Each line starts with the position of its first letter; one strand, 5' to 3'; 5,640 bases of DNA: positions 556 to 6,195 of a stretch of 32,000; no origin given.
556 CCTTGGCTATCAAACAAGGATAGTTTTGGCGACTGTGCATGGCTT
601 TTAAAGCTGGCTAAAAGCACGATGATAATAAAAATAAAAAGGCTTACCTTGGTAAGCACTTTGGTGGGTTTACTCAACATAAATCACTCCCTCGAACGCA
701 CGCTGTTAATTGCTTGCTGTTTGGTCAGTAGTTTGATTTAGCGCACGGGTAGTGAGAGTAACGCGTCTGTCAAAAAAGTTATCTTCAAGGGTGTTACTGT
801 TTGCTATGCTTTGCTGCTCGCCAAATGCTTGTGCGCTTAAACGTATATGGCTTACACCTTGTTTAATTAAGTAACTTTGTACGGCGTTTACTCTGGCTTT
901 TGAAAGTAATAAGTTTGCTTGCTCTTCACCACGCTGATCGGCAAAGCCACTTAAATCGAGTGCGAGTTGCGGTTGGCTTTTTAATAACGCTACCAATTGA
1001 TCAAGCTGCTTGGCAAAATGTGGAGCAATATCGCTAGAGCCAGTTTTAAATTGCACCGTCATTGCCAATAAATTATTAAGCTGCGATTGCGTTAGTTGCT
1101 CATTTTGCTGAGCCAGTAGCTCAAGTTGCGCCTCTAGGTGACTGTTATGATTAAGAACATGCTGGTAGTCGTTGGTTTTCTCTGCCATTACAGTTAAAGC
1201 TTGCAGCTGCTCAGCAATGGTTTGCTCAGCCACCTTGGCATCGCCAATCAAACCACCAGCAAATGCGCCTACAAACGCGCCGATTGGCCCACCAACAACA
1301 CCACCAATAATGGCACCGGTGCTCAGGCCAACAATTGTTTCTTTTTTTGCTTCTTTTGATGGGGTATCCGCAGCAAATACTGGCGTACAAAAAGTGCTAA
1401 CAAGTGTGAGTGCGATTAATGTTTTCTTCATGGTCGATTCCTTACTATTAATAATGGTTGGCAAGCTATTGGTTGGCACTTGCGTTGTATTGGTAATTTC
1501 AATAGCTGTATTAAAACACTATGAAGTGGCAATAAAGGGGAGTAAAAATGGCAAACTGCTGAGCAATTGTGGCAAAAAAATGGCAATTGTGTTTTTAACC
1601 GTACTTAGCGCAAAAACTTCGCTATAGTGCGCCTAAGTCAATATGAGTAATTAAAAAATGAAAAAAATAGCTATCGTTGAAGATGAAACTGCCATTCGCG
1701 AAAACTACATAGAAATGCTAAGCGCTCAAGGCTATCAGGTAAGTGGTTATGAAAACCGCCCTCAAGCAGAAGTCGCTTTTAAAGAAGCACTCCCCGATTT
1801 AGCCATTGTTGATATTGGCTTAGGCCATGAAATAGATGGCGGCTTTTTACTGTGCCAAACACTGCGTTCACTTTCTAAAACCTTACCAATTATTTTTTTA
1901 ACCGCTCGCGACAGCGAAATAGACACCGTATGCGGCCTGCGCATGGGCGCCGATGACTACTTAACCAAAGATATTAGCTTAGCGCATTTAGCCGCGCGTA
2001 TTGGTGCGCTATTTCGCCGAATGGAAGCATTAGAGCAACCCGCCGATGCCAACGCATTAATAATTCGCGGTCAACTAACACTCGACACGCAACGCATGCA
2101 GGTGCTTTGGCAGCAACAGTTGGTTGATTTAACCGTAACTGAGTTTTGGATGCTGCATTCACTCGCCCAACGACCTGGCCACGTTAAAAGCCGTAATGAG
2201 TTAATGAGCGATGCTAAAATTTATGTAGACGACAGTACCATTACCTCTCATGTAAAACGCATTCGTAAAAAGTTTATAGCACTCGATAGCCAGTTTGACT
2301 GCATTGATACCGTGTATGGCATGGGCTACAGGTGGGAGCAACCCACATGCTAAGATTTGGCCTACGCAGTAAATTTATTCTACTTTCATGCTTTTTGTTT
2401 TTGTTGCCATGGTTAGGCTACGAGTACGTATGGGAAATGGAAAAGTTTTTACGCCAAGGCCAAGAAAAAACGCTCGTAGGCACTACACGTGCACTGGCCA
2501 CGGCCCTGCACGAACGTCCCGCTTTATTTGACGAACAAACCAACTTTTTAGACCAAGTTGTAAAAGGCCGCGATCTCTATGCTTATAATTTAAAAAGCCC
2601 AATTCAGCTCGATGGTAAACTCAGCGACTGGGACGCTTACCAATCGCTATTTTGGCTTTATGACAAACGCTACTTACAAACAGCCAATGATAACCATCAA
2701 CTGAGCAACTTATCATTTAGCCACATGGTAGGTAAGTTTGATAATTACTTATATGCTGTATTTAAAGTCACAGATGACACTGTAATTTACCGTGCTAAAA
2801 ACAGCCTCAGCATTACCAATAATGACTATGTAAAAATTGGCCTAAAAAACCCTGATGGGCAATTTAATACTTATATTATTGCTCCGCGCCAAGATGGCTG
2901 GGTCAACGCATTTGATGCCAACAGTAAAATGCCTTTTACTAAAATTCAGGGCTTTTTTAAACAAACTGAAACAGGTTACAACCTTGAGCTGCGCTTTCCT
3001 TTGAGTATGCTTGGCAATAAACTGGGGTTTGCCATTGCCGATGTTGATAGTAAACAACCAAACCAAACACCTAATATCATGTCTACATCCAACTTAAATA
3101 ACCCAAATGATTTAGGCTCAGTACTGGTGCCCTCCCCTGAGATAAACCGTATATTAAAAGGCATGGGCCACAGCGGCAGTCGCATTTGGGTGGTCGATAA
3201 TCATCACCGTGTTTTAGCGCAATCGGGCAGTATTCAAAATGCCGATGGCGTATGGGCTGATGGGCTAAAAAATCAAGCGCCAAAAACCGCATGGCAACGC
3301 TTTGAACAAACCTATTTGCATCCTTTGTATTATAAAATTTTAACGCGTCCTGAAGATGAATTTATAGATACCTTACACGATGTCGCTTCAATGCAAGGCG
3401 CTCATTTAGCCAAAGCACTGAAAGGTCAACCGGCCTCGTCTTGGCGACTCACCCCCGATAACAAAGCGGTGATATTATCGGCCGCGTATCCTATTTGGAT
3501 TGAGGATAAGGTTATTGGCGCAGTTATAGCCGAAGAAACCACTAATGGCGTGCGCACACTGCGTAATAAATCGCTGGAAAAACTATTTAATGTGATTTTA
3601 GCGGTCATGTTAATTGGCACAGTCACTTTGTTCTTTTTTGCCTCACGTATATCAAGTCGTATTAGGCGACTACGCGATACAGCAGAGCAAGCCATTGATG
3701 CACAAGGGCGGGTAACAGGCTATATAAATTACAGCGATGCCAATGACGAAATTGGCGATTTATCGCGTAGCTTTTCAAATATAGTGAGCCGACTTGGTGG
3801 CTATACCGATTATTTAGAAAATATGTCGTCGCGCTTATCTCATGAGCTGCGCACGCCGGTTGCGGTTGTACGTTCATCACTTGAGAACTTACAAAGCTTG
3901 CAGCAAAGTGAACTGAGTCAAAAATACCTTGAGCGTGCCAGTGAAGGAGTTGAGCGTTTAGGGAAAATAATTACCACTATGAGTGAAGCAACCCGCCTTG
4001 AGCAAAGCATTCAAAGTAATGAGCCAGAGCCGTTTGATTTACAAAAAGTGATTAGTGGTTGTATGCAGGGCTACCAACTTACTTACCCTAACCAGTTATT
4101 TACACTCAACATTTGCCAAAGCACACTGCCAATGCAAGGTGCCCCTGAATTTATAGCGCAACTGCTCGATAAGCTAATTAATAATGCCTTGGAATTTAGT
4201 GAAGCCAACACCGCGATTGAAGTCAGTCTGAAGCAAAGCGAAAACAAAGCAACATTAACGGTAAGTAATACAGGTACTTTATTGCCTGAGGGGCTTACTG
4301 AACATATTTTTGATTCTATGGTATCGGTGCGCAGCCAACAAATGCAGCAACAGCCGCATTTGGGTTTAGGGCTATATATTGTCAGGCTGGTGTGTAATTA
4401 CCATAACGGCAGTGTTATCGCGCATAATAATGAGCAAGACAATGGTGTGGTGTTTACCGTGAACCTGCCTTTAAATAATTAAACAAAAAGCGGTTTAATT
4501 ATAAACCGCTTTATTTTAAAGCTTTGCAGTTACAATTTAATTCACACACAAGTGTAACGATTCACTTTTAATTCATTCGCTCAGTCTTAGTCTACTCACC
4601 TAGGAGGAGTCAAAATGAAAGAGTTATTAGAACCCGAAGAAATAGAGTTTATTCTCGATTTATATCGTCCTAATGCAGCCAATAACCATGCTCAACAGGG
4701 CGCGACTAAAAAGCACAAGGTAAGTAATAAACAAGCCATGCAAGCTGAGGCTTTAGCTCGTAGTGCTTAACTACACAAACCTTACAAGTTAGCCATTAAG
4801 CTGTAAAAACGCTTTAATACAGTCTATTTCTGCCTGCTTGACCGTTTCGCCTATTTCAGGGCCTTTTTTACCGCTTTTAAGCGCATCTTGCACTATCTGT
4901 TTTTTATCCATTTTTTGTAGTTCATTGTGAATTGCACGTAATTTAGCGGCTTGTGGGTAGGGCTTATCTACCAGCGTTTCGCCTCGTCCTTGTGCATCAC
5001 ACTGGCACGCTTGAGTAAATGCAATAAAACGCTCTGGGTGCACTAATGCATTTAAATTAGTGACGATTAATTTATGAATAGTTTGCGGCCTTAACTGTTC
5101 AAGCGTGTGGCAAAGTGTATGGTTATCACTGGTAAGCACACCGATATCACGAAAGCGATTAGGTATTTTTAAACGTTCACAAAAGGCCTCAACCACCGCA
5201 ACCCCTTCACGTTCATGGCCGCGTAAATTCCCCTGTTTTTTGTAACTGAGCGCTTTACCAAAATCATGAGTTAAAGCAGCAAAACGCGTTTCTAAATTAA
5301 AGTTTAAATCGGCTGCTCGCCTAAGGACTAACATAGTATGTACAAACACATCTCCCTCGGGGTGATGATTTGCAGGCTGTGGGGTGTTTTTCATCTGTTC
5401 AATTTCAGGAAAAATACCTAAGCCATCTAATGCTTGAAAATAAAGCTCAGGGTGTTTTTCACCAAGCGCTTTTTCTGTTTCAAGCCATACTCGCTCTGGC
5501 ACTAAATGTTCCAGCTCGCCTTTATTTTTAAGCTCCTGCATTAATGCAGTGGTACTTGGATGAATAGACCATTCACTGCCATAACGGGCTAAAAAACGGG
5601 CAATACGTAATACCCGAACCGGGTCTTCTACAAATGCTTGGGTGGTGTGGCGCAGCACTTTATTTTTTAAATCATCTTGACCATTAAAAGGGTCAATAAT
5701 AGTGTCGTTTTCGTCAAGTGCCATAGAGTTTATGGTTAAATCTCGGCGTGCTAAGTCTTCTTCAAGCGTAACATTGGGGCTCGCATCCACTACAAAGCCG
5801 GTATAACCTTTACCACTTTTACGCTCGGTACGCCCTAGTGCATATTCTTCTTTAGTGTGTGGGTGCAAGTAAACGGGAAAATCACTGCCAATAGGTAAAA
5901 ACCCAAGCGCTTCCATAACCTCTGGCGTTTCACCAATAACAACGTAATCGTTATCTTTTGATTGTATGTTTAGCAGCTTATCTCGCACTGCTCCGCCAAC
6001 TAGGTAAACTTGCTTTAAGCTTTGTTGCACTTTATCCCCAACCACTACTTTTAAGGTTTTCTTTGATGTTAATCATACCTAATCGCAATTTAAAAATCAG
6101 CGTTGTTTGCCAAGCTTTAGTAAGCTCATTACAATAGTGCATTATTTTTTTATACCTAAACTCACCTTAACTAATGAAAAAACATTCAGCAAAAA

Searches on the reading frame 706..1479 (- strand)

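Call 68: search_protein_families(library=ncbifam, proteins=[window:706-1479:-], max_evalue=1e-10)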
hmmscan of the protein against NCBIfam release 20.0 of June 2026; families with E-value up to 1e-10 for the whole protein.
window:706-1479:- (257 aa): 14 families
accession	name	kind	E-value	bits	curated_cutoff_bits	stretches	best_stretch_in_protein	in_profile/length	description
TIGR03789.1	pdsO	hypoth_equivalog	1e-79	267.6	152.2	1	18-243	1-242/243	sortase-associated OmpA-like protein PdsO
NF053611.1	YiaD_Gzip_OmpA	equivalog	1.2e-30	106.8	175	1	115-242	78-204/206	YiaD family glycine zipper/OmpA-like lipoprotein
NF053612.1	anchor_PA1041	equivalog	1.7e-18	67.4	250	1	19-243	3-234/236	PA1041 family peptidoglycan-binding anchor lipoprotein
NF053607.1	CHU_0125_OmpA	equivalog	3.8e-18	65.3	620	1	144-241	535-633/639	CHU_0125 family OmpA-like outer membrane integrity protein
NF052230.1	T9SS_PorE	exception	4.3e-16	58.3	600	1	109-237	482-614/648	PorE family type IX secretion system protein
NF038224.1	OmpA_like_CmpA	equivalog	6.5e-16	58.6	300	0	157-244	127-214/233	C-OmpA-like family protein CmpA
NF007804.1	PRK10510.1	equivalog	1.1e-15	57.6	307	1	129-244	99-216/219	OmpA family lipoprotein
NF053613.1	OMP_toxin_LptF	equivalog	3.6e-14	53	400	1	83-248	87-249/256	lipotoxin F family OmpA-related lipoprotein LptF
TIGR02802.1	Pal_lipo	equivalog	1.4e-13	50.8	125.35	1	142-242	2-102/104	peptidoglycan-associated lipoprotein Pal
NF008067.1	PRK10802.1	equivalog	3.8e-13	49.7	261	1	103-223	30-150/171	peptidoglycan-associated lipoprotein Pal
NF006285.1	PRK08457.1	equivalog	1.2e-12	48.2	250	1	109-253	89-239/253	flagellar motor protein MotB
NF045788.1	Omp38Acinit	equivalog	4e-12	45.9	500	1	134-243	237-345/354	outer membrane protein Omp38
NF045787.1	OmpABordt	equivalog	9.8e-12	44.9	200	1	142-241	87-186/194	outer membrane protein OmpA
NF053585.1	OMP_LP_YfiB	equivalog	1.4e-11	44.5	128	1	114-242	30-158/163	outer membrane lipoprotein YfiB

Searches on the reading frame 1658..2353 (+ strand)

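Call 68: search_protein_families(library=ncbifam, proteins=[window:1658-2353:+], max_evalue=1e-10)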
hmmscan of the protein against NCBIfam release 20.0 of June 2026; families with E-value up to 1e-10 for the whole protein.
window:1658-2353:+ (231 aa): 39 families (the best 25 are shown)
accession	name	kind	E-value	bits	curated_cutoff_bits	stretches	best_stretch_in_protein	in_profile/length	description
TIGR03787.1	marine_sort_RR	equivalog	6.3e-126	418.4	335.7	1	2-228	1-227/227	proteobacterial dedicated sortase system response regulator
NF008296.0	PRK11083.1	equivalog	3e-51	174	273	1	2-227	4-226/228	two-component system response regulator CreB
NF007982.1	PRK10710.1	equivalog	6.9e-47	160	380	1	2-231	8-232/235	envelope stress response regulator BaeR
TIGR02154.1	PhoB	equivalog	1.4e-44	152.1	296.2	1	2-226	3-225/226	phosphate regulon transcriptional regulator PhoB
NF045944.1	ResRegRpaBCyano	equivalog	2.5e-41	141.5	330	1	6-226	2-227/229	response regulator transcription factor RpaB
NF041733.1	resp_reg_CseB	equivalog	3.8e-40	137.7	350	1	3-226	2-226/228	two-component system response regulator CseB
NF053854.1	RespRegPhoBBctds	equivalog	4.2e-38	130.9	270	1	4-227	1-225/225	two-component system response regulator PhoB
NF040689.1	MtrAB_MtrA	equivalog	9e-36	123.3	300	1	4-225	1-217/219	MtrAB system response regulator MtrA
NF033117.2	vanR_ACDEGLN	exception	1.1e-35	123.2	350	1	4-226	1-225/226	VanR-ABDEGLN family response regulator transcription factor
NF007928.2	PRK10643.1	equivalog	1.5e-34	119.6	330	1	3-225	2-215/216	two-component system response regulator PmrA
NF007005.1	PRK09468.1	equivalog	9.5e-34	116.8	331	1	2-224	4-229/237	osmolarity response regulator transcription factor OmpR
NF007546.0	PRK10161.1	equivalog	3.2e-33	115.2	471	1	2-226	3-225/229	phosphate response regulator transcription factor PhoB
NF008034.0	PRK10766.1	equivalog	1.1e-32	113.5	275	1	2-224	3-224/231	two-component system response regulator TorR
NF008078.0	PRK10816.1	equivalog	2.6e-32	112.1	336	1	3-227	2-221/223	two-component system response regulator PhoP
NF040534.1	resp_reg_YycF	equivalog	2.8e-32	111.9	340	1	2-226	1-227/231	response regulator YycF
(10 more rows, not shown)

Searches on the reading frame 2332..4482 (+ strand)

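Call 68: search_protein_families(library=ncbifam, proteins=[window:2332-4482:+], max_evalue=1e-10)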
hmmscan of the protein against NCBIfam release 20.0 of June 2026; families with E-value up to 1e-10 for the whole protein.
window:2332-4482:+ (716 aa): 45 families (the best 25 are shown)
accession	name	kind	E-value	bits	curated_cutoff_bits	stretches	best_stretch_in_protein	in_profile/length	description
TIGR03785.1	marine_sort_HK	equivalog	0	1086.3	612.2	1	11-713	1-703/703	proteobacterial dedicated sortase system histidine kinase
NF008312.0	PRK11100.1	equivalog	8.1e-47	160.1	356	1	370-714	136-474/477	two-component system sensor histidine kinase CreC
NF058527.1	HistKinChvGCaul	equivalog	2.7e-43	148.5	740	1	356-713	170-532/535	two-component sensor histidine kinase ChvG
NF033092.0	HK_WalK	equivalog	9.4e-33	113.6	725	1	500-713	377-593/594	cell wall metabolism sensor histidine kinase WalK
TIGR01386.1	cztS_silS_copS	subfamily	1.3e-31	110.1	292.55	1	399-712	147-456/457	heavy metal sensor histidine kinase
NF008468.0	PRK11360.1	equivalog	1.5e-28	99.6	646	1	502-715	403-609/616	two-component system sensor histidine kinase AtoS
NF007007.0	PRK09470.1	equivalog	9.1e-27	94.1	486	1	412-715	164-460/463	envelope stress sensor histidine kinase CpxA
TIGR02966.1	phoR_proteo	equivalog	1.6e-26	93.1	334.2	1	500-711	119-332/333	phosphate regulon sensor histidine kinase PhoR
NF046044.1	PnpS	equivalog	2.9e-26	92.4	400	1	502-713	177-390/390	two-component system histidine kinase PnpS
NF033091.0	HK_VanS_ACDEFG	equivalog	2.4e-25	89.2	400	1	496-713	75-293/293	vancomycin resistance histidine kinase VanS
NF041735.1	hist_kin_RppB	equivalog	3.4e-25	88.7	400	1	500-713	221-438/438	two-component system sensor histidine kinase RppB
NF045900.1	HisKinCpxALeg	equivalog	1.3e-24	86.7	800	1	421-713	158-450/451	two-component system sensor histidine kinase CpxA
NF007837.0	PRK10549.1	equivalog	2.9e-24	85.6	603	1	386-715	130-459/466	envelope stress sensor histidine kinase BaeS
NF007898.0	PRK10604.1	equivalog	3.1e-24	86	478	1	443-714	163-423/433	two-component system sensor histidine kinase RstB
NF012163.2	BaeS_SmeS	equivalog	3.9e-24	85.4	500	1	386-700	130-445/457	sensor histidine kinase efflux regulator BaeS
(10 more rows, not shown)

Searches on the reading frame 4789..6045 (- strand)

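Call 68: search_protein_families(library=ncbifam, proteins=[window:4789-6045:-], max_evalue=1e-10)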
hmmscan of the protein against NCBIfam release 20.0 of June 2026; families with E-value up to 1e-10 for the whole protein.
window:4789-6045:- (418 aa): 9 families
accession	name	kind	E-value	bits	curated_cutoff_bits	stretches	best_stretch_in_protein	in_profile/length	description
NF008137.0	PRK10885.1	equivalog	9.7e-147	489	451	1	12-414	2-404/409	multifunctional CCA addition/repair protein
NF009813.0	PRK13298.1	equivalog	1.5e-97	327.1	606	1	12-413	2-406/417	tRNA CCA-pyrophosphorylase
NF009811.0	PRK13296.1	equivalog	9.6e-72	241.8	469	1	12-218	2-211/360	CCA tRNA nucleotidyltransferase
NF009812.0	PRK13297.1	equivalog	4.3e-71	239.9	624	1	11-207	12-207/364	tRNA CCA-pyrophosphorylase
TIGR02692.1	tRNA_CCA_actino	equivalog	2.5e-30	105.5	438.8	1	7-279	24-310/466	CCA tRNA nucleotidyltransferase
NF009814.0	PRK13299.1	equivalog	1.2e-29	103.6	290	1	6-224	16-234/396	CCA tRNA nucleotidyltransferase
TIGR01942.1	pcnB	subfamily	4.9e-24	84.9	305.65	1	12-216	31-238/425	polynucleotide adenylyltransferase PcnB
NF041569.1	A-tRNAntase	equivalog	1.5e-14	53.3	1440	1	12-212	481-688/880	A-adding tRNA nucleotidyltransferase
NF008634.1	PRK11623.1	equivalog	1.1e-13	50.6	702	0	72-199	136-263/469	polynucleotide adenylyltransferase PcnB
